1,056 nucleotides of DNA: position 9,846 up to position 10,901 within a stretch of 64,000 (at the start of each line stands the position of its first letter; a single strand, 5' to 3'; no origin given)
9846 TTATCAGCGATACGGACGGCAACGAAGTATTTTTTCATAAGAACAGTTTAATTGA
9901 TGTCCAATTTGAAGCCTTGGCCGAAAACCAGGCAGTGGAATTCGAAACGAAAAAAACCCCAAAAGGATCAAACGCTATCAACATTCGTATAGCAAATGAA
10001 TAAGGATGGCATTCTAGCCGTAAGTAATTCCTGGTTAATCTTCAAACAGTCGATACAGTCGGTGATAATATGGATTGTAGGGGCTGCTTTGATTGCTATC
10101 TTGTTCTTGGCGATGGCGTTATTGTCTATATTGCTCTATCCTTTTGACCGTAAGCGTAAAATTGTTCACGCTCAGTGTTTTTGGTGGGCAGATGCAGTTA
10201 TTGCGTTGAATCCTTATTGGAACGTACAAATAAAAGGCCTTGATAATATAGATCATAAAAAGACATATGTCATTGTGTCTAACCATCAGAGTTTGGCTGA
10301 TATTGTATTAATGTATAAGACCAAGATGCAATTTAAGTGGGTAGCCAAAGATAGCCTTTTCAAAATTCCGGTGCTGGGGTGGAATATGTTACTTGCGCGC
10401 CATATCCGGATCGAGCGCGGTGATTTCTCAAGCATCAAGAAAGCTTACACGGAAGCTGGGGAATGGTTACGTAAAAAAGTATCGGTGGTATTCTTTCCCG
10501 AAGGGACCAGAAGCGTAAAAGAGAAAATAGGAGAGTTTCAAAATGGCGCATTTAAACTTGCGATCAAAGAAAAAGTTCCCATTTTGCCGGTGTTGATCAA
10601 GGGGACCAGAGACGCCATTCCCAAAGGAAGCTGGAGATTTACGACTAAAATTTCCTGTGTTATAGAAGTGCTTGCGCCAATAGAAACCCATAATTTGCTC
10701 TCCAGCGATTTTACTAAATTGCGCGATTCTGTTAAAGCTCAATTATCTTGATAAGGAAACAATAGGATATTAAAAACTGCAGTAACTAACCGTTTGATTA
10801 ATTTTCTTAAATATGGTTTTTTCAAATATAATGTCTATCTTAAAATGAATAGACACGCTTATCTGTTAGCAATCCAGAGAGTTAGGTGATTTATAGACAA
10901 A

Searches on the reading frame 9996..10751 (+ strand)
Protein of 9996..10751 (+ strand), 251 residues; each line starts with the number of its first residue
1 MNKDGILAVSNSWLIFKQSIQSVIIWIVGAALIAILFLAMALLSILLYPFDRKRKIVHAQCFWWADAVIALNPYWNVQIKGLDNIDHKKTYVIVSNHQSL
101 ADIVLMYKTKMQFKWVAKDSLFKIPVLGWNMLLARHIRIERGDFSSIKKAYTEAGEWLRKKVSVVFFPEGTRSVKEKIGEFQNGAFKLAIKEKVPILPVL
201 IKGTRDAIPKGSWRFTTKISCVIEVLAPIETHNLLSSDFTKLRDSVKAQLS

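Call 41: search_protein_families(library=pfam, proteins=[window:9996-10751:+], max_evalue=0.01)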
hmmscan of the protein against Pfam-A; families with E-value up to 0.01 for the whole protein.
window:9996-10751:+ (251 aa): 1 family
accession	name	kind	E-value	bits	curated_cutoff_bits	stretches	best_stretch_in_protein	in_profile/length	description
PF01553.26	Acyltransferase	-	1e-28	100.2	23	1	77-202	2-132/132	Acyltransferase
